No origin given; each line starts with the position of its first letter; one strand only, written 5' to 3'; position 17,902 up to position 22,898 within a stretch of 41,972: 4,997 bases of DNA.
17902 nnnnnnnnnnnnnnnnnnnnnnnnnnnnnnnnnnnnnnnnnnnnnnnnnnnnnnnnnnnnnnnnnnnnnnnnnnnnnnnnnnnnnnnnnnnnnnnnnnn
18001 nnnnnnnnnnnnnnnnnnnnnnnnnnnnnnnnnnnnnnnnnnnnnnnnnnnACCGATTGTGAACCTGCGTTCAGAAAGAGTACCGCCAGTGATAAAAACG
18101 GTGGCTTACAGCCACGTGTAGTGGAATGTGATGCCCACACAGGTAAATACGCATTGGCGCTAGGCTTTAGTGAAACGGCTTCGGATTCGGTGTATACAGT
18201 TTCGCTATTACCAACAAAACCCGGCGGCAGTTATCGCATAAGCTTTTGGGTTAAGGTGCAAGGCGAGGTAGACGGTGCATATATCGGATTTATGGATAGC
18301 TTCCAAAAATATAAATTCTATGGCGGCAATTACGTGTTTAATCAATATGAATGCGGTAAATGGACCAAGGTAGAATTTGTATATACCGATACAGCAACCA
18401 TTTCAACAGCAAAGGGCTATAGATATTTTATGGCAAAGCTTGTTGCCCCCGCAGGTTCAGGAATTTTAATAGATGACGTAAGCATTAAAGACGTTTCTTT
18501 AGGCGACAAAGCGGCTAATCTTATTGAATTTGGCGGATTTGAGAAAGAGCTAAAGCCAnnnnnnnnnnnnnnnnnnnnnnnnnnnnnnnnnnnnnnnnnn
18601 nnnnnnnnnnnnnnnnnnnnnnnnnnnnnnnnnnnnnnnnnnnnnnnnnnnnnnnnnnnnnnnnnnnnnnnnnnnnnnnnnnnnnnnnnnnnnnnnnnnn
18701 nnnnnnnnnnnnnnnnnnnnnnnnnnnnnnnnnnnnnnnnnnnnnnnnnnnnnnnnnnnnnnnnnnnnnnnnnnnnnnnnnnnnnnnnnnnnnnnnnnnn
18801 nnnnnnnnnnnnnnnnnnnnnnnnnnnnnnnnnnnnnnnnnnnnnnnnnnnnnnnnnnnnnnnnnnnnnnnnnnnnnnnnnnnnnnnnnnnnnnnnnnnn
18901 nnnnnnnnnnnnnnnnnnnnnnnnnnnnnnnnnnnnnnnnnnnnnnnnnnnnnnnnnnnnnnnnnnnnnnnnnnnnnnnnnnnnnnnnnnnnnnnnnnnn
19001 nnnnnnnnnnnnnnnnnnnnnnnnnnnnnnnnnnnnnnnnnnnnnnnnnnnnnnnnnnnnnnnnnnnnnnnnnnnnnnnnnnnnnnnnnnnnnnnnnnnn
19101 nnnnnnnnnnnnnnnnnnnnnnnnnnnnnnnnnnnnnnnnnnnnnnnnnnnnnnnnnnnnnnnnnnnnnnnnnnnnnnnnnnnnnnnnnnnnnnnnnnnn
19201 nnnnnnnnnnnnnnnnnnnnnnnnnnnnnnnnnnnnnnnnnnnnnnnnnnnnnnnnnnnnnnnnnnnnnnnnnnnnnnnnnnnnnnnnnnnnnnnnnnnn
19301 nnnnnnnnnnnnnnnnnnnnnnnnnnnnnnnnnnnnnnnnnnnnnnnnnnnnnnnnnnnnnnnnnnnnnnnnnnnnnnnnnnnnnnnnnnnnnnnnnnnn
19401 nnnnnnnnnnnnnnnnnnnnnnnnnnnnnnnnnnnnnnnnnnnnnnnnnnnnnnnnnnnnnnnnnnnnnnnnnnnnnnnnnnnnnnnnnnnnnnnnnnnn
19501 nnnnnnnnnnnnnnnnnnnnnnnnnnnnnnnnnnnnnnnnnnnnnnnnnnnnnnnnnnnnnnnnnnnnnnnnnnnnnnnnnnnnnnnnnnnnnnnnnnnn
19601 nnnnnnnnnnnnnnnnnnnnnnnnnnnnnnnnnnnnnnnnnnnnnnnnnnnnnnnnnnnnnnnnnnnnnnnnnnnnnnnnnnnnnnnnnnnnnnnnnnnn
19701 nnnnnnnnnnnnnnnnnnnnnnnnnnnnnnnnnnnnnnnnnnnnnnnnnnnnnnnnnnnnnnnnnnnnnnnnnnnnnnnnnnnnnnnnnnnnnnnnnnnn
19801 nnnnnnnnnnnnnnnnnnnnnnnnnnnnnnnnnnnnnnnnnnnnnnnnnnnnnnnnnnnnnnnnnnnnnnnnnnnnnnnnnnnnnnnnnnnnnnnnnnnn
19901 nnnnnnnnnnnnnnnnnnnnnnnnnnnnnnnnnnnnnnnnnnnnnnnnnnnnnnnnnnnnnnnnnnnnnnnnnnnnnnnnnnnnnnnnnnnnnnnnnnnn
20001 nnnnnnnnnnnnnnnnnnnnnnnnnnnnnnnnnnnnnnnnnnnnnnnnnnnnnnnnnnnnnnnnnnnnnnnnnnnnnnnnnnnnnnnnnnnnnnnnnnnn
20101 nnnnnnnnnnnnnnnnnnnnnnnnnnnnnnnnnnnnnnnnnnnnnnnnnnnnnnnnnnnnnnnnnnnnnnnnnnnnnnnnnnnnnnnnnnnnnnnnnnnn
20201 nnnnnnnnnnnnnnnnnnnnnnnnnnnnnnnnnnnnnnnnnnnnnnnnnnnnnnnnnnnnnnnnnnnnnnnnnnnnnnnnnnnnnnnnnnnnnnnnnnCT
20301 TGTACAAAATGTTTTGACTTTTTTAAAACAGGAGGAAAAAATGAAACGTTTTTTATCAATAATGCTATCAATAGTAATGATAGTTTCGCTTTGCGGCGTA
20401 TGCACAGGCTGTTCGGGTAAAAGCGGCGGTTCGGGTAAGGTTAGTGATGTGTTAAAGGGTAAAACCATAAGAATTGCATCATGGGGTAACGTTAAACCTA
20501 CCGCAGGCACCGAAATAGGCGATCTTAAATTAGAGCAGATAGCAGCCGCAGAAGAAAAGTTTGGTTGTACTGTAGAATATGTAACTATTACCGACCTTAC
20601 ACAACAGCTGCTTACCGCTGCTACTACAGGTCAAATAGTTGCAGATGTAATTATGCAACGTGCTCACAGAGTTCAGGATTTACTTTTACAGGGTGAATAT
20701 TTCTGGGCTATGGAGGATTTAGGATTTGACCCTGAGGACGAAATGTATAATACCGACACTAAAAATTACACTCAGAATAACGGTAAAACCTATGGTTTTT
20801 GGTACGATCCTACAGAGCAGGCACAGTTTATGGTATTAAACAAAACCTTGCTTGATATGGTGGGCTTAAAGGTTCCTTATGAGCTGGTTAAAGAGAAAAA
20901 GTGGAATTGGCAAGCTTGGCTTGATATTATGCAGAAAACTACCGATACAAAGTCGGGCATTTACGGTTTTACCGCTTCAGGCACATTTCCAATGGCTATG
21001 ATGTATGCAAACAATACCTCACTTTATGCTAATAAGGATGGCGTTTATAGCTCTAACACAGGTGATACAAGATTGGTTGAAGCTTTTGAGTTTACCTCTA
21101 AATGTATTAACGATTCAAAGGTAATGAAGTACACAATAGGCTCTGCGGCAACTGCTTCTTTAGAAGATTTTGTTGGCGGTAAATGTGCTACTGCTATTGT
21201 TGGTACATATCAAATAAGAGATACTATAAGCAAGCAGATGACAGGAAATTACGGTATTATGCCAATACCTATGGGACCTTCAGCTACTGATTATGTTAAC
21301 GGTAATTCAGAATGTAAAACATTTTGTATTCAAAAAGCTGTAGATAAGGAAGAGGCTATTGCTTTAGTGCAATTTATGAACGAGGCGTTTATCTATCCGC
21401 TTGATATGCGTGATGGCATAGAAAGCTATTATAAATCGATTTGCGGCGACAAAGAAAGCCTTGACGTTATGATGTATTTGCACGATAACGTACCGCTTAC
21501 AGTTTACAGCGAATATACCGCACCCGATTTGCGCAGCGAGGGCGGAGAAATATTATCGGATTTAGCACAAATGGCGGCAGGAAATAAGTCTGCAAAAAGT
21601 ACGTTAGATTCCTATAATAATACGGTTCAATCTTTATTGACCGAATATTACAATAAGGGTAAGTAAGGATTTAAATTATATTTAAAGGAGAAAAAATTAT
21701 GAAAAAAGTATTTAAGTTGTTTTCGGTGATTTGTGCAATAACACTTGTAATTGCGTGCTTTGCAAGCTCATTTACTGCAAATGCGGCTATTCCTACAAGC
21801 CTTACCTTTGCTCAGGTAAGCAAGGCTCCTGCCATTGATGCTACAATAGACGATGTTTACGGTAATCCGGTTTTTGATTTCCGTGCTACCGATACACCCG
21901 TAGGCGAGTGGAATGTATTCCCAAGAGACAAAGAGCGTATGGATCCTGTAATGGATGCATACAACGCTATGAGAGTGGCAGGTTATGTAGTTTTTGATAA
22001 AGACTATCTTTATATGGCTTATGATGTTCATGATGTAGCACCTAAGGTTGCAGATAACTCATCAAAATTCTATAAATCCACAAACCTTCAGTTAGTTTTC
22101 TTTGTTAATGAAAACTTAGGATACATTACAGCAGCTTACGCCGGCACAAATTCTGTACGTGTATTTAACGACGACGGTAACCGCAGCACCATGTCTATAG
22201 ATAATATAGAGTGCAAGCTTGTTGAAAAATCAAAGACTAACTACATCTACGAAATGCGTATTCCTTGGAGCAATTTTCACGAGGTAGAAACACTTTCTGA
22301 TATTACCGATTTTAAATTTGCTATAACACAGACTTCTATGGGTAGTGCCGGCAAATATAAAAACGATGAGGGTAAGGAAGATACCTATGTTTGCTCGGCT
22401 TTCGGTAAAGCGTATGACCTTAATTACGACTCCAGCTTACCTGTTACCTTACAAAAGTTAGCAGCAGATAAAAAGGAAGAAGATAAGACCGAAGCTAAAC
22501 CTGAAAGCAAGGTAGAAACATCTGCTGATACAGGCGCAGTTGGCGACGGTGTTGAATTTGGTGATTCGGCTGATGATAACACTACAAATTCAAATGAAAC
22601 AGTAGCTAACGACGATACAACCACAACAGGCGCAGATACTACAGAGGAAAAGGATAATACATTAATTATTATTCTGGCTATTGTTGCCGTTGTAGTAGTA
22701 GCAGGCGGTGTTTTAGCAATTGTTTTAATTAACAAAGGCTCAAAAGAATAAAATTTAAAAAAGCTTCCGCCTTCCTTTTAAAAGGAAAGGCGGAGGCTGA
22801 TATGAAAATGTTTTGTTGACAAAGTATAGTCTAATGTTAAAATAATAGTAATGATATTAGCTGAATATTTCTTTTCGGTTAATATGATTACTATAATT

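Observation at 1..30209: ~30 kb one-strand glycan-utilisation-type cluster with no recognisable classical CAZyme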

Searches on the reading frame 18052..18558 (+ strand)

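Call 60: search_protein_families(library=pfam, proteins=[window:18052-18558:+], max_evalue=1)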
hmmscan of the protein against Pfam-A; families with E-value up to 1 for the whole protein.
seq(169 aa): 1 family
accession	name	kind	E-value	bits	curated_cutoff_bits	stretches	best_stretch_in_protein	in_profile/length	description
PF02018.23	CBM_4_9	-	0.00084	20.2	25.9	1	29-120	33-125/136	Carbohydrate binding domain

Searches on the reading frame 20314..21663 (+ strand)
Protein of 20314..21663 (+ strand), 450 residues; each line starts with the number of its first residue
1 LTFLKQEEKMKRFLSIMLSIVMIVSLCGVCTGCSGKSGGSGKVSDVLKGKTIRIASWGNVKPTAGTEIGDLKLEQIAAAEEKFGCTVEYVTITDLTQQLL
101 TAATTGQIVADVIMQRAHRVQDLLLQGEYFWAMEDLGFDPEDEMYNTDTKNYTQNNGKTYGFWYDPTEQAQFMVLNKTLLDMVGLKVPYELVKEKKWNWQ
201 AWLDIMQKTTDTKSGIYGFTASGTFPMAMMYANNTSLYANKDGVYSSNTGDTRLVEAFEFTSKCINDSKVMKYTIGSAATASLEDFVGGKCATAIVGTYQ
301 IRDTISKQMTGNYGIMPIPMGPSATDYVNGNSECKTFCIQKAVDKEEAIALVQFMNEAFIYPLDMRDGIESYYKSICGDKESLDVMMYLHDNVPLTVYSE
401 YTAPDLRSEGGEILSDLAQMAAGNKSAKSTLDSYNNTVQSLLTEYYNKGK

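Call 4: search_protein_families(library=pfam, proteins=[window:20314-21663:+], max_evalue=0.01)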
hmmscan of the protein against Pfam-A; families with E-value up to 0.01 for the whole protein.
window:20314-21663:+ (450 aa): 0 families

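Call 6: search_protein_families(library=ncbifam, proteins=[window:20314-21663:+], max_evalue=0.01)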
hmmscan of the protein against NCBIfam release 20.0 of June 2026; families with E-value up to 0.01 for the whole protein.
window:20314-21663:+ (450 aa): 0 families

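Call 36: search_solved_structures(query=window:20314-21663:+, max_evalue=1)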
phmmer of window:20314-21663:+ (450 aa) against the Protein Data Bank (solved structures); distinct sequences matched with E-value up to 1: 6.
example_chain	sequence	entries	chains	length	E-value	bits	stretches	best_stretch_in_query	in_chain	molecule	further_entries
6rjy_A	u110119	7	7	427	0.0013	21.1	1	157-323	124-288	Arabino-oligosaccharids-binding protein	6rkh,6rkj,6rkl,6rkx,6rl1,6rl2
5ci5_A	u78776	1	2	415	0.19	14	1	163-226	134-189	Extracellular solute-binding protein family 1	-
4r9f_A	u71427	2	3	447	0.31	13.3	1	171-326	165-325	MBP1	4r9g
6dtu_A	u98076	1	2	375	0.41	12.9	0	81-176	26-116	maltose-binding protein MalE1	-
2gha_A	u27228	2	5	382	0.43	12.8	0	81-176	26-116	maltose ABC transporter, periplasmic maltose-binding protein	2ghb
6ehi_A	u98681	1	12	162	0.45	12.8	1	352-442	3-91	Nuclease NucT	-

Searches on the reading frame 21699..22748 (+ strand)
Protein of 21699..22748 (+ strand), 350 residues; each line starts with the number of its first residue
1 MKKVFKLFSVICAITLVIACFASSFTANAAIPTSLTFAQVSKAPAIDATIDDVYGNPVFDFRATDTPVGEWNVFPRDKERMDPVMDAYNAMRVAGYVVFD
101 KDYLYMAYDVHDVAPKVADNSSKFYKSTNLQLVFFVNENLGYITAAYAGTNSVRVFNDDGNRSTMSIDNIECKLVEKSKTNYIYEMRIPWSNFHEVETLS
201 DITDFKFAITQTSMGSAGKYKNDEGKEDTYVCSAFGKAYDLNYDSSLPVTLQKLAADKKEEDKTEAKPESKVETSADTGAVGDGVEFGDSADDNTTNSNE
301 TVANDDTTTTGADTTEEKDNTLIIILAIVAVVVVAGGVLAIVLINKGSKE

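Call 4: search_protein_families(library=pfam, proteins=[window:21699-22748:+], max_evalue=0.01)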
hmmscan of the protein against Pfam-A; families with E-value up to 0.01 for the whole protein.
window:21699-22748:+ (350 aa): 4 families
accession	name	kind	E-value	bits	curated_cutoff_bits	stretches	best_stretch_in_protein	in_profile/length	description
PF06452.16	CBM9_1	-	0.00028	21.3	23.4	1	97-212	37-151/185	Carbohydrate family 9 binding domain-like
PF14283.11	CD1107-like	-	0.0013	19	26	1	256-346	64-154/158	Mobile element protein CD1107-like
PF10661.14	EssA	-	0.0026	18.1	24.1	1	250-347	57-146/147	WXG100 protein secretion system (Wss), protein EssA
PF13273.12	DUF4064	-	0.0098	16.5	32.1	0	301-348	41-85/102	Protein of unknown function (DUF4064)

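Call 6: search_protein_families(library=ncbifam, proteins=[window:21699-22748:+], max_evalue=0.01)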
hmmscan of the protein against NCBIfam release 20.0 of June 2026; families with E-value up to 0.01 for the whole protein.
window:21699-22748:+ (350 aa): 0 families
